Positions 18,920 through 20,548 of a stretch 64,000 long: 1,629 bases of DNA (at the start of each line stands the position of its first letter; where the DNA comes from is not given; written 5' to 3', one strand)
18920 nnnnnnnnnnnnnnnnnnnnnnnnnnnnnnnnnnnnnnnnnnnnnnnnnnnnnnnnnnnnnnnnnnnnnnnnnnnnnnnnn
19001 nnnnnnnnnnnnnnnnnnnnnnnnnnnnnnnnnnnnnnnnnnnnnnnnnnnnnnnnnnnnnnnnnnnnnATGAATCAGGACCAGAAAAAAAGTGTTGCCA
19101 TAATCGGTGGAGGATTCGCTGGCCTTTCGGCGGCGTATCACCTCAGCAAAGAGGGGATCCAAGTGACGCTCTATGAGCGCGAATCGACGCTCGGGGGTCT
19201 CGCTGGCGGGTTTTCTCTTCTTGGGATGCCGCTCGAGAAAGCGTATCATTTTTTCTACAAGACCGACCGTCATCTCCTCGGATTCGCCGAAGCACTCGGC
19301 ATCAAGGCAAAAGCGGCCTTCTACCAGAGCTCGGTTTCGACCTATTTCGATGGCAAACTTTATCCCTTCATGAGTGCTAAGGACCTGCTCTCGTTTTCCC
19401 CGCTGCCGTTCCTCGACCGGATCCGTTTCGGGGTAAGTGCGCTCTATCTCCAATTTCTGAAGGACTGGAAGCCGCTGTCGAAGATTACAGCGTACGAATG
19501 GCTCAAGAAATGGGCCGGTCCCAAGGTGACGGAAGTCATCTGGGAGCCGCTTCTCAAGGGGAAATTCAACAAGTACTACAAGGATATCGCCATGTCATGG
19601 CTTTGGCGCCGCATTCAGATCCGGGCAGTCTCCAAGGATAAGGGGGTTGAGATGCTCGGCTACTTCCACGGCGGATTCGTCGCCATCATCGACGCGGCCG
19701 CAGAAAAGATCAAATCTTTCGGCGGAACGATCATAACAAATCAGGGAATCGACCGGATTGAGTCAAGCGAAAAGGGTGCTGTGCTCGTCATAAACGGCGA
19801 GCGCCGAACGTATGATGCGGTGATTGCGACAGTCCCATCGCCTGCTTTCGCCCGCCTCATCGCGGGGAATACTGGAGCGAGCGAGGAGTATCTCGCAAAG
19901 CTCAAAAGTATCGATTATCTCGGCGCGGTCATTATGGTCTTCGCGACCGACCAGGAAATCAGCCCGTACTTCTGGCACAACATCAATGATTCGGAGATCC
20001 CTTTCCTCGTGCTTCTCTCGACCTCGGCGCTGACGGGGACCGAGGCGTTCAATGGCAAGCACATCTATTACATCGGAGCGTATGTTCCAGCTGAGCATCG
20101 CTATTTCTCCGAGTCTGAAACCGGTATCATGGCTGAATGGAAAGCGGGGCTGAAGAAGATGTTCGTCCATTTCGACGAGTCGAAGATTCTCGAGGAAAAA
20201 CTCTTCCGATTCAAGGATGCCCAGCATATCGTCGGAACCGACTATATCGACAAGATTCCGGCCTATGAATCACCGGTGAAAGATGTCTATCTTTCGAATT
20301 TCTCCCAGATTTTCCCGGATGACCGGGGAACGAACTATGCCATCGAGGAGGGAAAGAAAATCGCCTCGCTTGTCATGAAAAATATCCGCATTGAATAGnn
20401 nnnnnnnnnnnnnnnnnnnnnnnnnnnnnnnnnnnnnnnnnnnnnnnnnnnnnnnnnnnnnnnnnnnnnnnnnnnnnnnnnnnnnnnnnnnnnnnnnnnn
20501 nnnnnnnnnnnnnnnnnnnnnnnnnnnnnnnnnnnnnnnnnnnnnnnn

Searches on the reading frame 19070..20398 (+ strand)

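Call 69: search_protein_families(library=pfam, proteins=[window:19070-20398:+], max_evalue=0.00001)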
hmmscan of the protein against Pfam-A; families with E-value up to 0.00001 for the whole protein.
window:19070-20398:+ (442 aa): 9 families
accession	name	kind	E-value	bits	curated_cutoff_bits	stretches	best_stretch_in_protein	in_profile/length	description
PF01593.30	Amino_oxidase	-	3.1e-25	89.8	19.8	1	16-366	1-366/443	Flavin containing amine oxidoreductase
PF01266.30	DAO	-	7.4e-13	49.2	27.9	1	9-253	2-200/353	FAD dependent oxidoreductase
PF13450.12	NAD_binding_8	-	2.6e-12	47.3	21.9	1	11-72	1-64/68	NAD(P)-binding Rossmann-like domain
PF07992.20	Pyr_redox_2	-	1.3e-07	31.8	26.1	1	8-60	2-47/291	Pyridine nucleotide-disulphide oxidoreductase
PF00070.33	Pyr_redox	-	2.9e-06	28.2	22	0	8-41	1-34/82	Pyridine nucleotide-disulphide oxidoreductase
PF12831.13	FAD_oxidored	-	3.1e-06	27.2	27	1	9-46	2-39/416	FAD dependent oxidoreductase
PF01946.23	Thi4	-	3.7e-06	26.8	26.2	1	7-46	18-58/235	Thi4 family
PF00890.30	FAD_binding_2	-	7.5e-06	25.8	20.4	0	9-43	2-36/414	FAD binding domain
PF03486.20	HI0933_like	-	8.9e-06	25.8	50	0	8-42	2-36/244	HI0933-like protein Rossmann domain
